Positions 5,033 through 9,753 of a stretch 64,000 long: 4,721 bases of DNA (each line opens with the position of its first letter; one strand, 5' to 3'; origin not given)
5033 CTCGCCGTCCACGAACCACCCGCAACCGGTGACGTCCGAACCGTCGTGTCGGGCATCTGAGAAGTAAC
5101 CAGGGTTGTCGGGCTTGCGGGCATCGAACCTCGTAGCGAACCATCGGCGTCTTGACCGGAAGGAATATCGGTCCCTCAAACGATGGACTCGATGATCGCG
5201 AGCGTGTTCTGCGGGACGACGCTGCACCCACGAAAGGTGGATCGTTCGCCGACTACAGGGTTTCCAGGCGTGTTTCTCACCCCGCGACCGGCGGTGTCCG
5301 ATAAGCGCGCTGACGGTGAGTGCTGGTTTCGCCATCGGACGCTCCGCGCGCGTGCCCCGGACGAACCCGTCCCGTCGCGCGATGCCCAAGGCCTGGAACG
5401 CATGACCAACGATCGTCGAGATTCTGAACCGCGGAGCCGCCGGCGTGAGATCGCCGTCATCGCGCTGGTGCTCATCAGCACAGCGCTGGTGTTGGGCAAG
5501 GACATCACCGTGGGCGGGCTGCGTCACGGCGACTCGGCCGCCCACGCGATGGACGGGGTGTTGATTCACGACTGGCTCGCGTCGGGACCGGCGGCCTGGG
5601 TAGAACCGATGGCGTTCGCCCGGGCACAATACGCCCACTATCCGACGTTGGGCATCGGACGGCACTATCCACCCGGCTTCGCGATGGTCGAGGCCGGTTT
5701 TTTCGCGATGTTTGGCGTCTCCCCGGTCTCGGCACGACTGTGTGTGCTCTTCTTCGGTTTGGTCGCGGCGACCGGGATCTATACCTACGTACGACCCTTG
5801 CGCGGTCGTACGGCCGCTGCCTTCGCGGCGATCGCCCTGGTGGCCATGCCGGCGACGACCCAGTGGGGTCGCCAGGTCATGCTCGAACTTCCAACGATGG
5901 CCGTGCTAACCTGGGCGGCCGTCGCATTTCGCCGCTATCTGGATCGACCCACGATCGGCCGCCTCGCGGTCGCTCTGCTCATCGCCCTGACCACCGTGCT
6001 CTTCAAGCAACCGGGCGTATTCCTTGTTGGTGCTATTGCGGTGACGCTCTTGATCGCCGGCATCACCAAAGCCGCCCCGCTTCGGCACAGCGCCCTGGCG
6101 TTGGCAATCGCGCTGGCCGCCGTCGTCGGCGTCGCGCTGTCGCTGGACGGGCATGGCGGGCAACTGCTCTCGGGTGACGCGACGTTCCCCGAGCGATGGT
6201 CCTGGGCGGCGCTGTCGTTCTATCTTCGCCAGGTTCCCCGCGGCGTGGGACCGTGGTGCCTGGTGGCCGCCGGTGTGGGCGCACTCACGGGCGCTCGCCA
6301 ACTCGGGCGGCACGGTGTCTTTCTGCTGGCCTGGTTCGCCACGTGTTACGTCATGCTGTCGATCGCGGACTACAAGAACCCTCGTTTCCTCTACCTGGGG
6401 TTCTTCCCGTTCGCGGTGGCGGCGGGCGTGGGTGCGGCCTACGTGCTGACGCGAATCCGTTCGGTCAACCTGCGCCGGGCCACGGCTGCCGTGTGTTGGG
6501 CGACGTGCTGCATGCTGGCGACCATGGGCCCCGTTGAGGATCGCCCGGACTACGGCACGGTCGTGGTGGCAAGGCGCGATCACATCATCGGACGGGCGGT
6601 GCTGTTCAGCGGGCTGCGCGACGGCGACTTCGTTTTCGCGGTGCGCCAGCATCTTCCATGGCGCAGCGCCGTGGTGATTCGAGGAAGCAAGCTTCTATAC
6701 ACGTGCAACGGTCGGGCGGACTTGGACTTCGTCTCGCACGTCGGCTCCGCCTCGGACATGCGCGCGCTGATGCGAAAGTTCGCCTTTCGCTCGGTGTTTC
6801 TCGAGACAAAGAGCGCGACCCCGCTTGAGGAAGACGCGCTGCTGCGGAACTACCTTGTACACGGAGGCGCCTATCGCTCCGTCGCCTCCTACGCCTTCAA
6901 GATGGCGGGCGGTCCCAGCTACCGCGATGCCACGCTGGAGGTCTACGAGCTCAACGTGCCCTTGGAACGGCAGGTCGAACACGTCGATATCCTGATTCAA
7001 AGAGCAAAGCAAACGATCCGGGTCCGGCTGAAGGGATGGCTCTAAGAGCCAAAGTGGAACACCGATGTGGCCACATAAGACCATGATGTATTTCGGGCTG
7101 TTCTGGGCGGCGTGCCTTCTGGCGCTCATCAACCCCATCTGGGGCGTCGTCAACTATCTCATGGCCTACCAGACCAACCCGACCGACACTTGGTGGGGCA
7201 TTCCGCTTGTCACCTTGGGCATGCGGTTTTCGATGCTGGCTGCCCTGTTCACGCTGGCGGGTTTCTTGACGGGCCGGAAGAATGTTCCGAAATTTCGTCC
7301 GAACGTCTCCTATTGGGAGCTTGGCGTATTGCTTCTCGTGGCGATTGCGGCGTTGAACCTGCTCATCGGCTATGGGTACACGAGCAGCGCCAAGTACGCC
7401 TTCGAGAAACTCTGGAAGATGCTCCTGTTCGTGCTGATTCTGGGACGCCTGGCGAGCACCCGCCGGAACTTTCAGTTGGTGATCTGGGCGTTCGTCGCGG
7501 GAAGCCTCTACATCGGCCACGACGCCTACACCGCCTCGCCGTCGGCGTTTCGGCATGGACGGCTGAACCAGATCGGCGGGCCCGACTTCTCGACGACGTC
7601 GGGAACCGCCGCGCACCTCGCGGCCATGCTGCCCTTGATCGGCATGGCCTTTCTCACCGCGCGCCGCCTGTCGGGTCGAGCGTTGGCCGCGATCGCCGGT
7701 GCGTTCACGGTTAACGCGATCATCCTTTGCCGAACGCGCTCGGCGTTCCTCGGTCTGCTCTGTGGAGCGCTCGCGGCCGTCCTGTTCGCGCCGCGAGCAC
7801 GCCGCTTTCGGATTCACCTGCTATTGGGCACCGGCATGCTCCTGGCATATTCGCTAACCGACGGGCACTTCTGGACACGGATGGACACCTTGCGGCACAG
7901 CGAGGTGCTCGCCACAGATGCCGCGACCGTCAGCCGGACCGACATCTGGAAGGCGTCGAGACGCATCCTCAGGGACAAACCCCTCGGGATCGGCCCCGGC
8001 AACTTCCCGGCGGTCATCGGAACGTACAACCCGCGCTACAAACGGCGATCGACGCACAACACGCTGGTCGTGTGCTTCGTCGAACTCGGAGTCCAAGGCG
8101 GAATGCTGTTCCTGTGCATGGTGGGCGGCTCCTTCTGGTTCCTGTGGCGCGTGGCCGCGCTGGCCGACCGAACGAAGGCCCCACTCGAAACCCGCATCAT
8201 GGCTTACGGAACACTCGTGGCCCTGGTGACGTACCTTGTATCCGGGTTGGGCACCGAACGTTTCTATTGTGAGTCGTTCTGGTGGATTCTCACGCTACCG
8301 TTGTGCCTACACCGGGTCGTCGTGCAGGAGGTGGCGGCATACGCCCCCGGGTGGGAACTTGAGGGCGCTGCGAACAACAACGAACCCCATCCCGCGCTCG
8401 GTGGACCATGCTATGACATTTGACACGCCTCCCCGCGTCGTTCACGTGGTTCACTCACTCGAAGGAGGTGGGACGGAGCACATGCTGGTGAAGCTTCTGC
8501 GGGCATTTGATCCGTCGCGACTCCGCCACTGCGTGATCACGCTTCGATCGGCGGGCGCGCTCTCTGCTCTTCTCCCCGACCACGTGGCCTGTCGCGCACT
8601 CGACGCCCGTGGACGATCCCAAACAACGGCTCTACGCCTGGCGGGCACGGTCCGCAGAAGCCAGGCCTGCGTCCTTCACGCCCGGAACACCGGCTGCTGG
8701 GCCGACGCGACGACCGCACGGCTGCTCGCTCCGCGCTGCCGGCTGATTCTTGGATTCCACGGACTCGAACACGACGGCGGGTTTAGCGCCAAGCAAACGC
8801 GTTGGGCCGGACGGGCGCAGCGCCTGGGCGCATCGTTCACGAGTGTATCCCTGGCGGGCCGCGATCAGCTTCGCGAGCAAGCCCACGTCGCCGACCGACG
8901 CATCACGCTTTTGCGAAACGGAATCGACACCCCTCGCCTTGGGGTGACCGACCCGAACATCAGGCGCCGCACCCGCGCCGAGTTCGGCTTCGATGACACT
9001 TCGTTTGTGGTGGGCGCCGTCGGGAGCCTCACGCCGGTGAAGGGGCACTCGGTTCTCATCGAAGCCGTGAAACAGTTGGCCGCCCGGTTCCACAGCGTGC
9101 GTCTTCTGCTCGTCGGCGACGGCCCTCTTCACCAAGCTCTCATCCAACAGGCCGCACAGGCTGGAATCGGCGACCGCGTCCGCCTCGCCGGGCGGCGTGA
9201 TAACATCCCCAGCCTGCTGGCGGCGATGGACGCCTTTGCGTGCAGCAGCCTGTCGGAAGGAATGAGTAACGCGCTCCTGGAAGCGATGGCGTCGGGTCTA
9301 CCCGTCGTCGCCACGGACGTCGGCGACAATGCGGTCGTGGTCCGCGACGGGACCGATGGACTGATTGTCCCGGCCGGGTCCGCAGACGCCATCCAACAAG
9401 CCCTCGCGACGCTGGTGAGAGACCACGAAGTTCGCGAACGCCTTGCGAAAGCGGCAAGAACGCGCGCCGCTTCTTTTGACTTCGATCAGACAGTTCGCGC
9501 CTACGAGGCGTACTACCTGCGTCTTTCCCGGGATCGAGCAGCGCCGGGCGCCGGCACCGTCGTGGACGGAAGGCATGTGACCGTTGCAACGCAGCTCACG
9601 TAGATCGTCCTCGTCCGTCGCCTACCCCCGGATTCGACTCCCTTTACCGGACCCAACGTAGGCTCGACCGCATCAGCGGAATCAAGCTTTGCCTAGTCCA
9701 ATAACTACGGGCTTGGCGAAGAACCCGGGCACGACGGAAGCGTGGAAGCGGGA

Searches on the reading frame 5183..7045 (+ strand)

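Call 63: search_protein_families(library=pfam, proteins=[window:5183-7045:+], max_evalue=0.00001)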
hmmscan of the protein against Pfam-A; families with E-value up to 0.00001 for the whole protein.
window:5183-7045:+ (620 aa): 1 family
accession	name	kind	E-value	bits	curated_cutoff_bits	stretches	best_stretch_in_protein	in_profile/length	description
PF13231.12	PMT_2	-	2.1e-13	51.2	26.1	1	163-314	3-154/160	Dolichyl-phosphate-mannose-protein mannosyltransferase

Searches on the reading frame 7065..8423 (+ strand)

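Call 63: search_protein_families(library=pfam, proteins=[window:7065-8423:+], max_evalue=0.00001)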
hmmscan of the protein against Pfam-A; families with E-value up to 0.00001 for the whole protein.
window:7065-8423:+ (452 aa): 1 family
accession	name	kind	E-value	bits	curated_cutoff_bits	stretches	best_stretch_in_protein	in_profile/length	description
PF04932.20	Wzy_C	-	4.8e-13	49.6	31.7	1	213-350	4-149/149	O-Antigen ligase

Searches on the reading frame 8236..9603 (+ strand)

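Call 63: search_protein_families(library=pfam, proteins=[window:8236-9603:+], max_evalue=0.00001)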
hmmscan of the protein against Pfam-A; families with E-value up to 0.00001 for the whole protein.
window:8236-9603:+ (455 aa): 3 families
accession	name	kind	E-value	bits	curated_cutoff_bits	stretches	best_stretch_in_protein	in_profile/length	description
PF00534.26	Glycos_transf_1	-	9.9e-40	136.3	26.4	1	244-409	3-171/172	Glycosyl transferases group 1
PF13692.12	Glyco_trans_1_4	-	9.5e-38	130.1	27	1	257-396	2-142/142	Glycosyl transferases group 1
PF13439.12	Glyco_transf_4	-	2.3e-11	44.5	28.5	1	78-232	2-168/170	Glycosyltransferase Family 4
